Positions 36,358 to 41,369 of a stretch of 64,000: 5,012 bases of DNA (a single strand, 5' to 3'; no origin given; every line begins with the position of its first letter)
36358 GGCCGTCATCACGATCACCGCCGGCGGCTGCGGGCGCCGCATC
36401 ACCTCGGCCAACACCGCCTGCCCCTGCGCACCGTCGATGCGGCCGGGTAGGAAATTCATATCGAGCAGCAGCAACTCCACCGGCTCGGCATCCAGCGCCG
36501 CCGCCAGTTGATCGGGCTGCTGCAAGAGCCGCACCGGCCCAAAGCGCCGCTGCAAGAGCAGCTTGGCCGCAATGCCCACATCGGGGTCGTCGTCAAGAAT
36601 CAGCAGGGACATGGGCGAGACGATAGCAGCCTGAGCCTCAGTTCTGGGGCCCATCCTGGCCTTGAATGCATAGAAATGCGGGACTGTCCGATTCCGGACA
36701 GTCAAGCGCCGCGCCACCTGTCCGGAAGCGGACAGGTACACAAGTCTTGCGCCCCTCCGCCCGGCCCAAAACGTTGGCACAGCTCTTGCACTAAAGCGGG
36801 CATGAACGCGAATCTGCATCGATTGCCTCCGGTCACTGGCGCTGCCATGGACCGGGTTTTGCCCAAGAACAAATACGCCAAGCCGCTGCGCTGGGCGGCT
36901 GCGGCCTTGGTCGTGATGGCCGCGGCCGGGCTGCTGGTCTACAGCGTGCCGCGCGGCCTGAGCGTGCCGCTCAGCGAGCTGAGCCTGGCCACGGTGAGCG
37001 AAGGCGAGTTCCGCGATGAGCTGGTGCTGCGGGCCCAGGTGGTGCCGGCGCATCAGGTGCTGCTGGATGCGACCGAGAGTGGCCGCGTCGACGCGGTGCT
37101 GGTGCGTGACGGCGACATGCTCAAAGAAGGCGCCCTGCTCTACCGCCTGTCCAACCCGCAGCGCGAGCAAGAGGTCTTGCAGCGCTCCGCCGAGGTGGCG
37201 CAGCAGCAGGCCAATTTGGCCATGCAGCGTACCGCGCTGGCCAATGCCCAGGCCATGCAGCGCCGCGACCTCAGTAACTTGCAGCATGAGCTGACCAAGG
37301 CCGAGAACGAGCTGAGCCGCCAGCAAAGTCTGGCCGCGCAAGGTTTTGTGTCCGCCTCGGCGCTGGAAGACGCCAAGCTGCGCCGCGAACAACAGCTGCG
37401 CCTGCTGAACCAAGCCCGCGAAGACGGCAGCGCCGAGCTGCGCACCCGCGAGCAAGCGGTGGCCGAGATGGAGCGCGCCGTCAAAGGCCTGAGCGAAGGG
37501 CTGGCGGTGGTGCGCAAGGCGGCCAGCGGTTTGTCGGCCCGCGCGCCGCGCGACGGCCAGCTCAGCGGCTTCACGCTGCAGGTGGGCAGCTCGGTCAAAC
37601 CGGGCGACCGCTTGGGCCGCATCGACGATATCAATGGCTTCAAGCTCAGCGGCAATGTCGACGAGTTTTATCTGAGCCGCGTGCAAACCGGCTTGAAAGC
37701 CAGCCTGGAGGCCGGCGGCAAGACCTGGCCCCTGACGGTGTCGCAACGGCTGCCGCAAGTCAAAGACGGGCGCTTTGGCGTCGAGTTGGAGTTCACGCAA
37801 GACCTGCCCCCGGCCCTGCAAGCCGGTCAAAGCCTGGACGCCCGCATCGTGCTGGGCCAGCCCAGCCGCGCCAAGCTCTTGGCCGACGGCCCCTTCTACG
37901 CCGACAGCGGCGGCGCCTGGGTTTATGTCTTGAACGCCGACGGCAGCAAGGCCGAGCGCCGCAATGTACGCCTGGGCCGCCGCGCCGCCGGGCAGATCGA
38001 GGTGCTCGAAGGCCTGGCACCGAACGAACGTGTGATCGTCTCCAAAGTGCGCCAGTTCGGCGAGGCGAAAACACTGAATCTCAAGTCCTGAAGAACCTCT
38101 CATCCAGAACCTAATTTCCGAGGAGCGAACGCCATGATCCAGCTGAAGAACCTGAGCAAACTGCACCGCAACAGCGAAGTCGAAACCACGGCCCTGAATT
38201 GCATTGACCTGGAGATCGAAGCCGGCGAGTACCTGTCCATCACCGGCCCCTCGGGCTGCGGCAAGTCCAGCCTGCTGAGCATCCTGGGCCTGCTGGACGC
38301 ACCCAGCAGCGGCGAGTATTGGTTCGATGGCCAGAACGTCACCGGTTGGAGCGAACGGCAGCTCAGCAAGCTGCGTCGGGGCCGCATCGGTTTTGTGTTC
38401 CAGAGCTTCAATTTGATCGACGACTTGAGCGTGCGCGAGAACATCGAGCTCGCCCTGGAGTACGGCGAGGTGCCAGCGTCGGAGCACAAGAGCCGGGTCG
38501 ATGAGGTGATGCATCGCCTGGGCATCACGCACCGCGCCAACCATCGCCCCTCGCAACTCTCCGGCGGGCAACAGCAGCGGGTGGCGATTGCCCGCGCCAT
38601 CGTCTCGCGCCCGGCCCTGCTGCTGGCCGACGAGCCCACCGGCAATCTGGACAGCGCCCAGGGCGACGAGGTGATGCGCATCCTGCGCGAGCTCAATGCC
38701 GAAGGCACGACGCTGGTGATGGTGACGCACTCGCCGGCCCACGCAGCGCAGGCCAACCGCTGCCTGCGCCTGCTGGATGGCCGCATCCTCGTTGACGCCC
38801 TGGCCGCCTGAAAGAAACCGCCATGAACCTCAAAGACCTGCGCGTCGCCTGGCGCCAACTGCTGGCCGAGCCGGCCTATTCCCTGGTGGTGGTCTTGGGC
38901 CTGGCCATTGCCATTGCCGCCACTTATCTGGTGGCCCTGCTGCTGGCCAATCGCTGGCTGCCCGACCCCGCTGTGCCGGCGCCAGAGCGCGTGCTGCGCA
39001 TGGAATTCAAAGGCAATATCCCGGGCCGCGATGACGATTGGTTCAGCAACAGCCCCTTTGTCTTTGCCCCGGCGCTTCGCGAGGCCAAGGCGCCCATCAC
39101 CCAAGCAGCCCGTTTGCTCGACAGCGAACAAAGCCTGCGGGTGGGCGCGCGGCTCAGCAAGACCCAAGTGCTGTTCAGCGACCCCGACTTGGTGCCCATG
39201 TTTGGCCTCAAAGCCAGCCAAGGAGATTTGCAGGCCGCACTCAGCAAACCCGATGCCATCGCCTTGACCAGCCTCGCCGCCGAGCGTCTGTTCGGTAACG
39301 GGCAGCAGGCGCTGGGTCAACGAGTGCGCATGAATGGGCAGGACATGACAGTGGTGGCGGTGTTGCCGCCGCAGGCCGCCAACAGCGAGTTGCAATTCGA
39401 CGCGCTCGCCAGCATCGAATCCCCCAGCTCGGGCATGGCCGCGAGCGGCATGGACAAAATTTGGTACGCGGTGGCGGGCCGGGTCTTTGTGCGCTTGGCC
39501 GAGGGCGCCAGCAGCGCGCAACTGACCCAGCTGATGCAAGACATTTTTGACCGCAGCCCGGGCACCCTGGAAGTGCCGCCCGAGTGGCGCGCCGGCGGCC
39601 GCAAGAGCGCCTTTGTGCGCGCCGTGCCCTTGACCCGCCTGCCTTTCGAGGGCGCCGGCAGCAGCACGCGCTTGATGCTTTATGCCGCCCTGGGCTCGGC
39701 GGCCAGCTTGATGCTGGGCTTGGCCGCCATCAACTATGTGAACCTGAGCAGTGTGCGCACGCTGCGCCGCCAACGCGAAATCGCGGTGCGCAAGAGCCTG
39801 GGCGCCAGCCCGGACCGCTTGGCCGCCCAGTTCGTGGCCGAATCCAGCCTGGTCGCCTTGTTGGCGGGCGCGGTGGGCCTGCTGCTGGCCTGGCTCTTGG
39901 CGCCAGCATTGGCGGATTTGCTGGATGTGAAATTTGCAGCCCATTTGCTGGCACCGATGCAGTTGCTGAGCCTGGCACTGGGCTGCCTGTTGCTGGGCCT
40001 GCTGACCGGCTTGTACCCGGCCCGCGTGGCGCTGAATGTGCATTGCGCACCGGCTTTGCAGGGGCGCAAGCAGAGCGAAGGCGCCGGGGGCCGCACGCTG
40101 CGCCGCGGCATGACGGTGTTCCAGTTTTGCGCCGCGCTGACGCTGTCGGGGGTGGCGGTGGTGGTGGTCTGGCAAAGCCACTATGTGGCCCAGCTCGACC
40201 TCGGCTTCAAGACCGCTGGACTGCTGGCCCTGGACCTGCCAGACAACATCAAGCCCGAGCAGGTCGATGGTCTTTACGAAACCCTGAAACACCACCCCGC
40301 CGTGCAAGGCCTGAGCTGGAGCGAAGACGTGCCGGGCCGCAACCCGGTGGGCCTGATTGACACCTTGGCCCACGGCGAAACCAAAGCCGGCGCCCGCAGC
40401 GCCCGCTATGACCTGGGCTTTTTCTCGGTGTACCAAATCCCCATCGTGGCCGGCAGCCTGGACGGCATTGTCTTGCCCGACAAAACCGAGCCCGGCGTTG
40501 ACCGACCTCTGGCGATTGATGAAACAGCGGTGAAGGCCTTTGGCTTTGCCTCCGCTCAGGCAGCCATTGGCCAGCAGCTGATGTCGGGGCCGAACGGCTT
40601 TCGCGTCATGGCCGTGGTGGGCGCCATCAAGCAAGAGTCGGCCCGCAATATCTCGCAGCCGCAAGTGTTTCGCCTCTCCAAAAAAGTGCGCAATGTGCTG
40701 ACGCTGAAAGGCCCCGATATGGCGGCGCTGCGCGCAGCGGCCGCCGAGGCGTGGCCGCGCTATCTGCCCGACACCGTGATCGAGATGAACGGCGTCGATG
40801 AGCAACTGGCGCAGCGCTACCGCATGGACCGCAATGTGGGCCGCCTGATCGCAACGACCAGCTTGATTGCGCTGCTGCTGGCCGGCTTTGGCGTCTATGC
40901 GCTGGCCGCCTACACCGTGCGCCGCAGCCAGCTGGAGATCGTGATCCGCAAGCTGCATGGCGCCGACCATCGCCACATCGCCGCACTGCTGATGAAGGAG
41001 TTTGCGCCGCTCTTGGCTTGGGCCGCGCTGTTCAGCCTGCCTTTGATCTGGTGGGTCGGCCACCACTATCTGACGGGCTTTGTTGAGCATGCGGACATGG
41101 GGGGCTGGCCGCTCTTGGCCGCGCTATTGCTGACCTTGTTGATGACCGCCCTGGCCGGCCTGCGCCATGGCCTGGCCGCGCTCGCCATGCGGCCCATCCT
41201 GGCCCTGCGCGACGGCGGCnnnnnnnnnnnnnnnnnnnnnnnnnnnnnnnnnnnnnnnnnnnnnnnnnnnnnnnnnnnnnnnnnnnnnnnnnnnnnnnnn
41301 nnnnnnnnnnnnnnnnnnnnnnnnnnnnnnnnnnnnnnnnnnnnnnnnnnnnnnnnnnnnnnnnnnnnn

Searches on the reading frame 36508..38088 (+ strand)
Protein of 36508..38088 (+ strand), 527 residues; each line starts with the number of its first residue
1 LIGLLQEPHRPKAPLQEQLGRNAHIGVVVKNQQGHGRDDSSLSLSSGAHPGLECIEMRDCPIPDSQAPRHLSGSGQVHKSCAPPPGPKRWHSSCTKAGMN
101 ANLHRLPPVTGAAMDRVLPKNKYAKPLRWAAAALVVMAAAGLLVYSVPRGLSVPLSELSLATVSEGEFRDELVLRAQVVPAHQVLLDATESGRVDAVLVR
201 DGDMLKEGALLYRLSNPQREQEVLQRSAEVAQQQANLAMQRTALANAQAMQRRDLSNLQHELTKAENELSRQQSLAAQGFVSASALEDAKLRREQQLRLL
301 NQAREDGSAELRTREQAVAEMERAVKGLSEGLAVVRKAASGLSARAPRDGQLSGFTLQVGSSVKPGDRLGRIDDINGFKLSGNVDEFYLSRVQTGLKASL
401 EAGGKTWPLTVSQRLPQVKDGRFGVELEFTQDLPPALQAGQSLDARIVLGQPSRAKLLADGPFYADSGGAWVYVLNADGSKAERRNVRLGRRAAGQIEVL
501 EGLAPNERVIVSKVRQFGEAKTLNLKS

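Call 7: search_protein_families(library=pfam, proteins=[window:36508-38088:+], max_evalue=0.001)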
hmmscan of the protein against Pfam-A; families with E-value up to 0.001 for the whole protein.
window:36508-38088:+ (527 aa): 3 families
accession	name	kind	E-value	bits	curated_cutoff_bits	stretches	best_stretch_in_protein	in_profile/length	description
PF13437.12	HlyD_3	-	7.5e-08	33.5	22.2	1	345-432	3-96/106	HlyD family secretion protein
PF16576.10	HlyD_D23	-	6.4e-07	29.3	30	0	331-402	98-169/214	Barrel-sandwich domain of CusB or HlyD membrane-fusion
PF13533.13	Biotin_lipoyl_2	-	0.00098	19.4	29.8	0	191-214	8-31/32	Biotin-lipoyl like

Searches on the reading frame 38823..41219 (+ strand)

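Call 7: search_protein_families(library=pfam, proteins=[window:38823-41219:+], max_evalue=0.001)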
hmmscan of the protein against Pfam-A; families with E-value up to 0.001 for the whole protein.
window:38823-41219:+ (799 aa): 2 families
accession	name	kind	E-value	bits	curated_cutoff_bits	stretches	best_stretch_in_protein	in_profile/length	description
PF02687.27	FtsX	-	4.2e-24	85.3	25.5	2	293-405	3-117/120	FtsX-like permease C-terminal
PF12704.14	MacB_PCD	-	1.5e-19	71.5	27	1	20-240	1-206/207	MacB-like periplasmic core domain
